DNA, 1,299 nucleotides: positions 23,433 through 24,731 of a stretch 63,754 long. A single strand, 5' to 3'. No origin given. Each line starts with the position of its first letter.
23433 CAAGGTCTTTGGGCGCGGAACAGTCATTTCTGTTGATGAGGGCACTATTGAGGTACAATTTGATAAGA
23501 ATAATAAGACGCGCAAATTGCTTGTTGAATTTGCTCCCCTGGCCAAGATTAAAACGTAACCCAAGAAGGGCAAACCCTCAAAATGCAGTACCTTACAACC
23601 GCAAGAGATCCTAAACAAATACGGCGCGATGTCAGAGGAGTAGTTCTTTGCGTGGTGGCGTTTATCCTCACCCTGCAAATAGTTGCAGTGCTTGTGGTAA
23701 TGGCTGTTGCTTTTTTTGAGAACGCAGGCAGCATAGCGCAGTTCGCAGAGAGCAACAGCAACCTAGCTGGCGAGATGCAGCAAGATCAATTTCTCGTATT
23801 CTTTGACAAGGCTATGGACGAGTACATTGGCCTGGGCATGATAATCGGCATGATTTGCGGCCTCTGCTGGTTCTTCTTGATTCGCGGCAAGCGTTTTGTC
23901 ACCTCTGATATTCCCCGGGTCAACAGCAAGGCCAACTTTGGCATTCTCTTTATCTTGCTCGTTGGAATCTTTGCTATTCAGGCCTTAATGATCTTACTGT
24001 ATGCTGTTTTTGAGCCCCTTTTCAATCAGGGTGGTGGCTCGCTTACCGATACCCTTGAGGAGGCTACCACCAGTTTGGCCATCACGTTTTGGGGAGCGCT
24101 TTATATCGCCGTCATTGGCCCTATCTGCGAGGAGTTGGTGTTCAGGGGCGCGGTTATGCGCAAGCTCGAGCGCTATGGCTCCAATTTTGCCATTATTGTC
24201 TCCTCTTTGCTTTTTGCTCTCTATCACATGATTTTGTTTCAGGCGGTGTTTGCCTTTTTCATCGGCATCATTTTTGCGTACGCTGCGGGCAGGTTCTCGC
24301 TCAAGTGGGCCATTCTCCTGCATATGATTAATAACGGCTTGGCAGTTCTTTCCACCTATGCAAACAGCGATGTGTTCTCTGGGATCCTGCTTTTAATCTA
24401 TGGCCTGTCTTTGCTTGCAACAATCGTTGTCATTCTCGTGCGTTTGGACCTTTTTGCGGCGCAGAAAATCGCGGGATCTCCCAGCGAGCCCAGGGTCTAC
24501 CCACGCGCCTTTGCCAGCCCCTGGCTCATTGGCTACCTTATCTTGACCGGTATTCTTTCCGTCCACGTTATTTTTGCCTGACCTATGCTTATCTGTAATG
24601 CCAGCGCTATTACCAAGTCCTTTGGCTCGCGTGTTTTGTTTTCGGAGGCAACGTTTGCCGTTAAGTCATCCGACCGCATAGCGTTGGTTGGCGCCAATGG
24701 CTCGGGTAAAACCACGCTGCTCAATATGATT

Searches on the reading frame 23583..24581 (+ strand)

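Call 76: search_protein_families(library=pfam, proteins=[window:23583-24581:+], max_evalue=0.0001)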
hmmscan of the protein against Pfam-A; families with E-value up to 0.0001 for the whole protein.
window:23583-24581:+ (332 aa): 1 family
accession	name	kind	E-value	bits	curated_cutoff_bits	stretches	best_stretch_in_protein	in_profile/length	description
PF02517.21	Rce1-like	-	1.7e-18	67.1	22.4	1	168-252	4-92/93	Type II CAAX prenyl endopeptidase Rce1-like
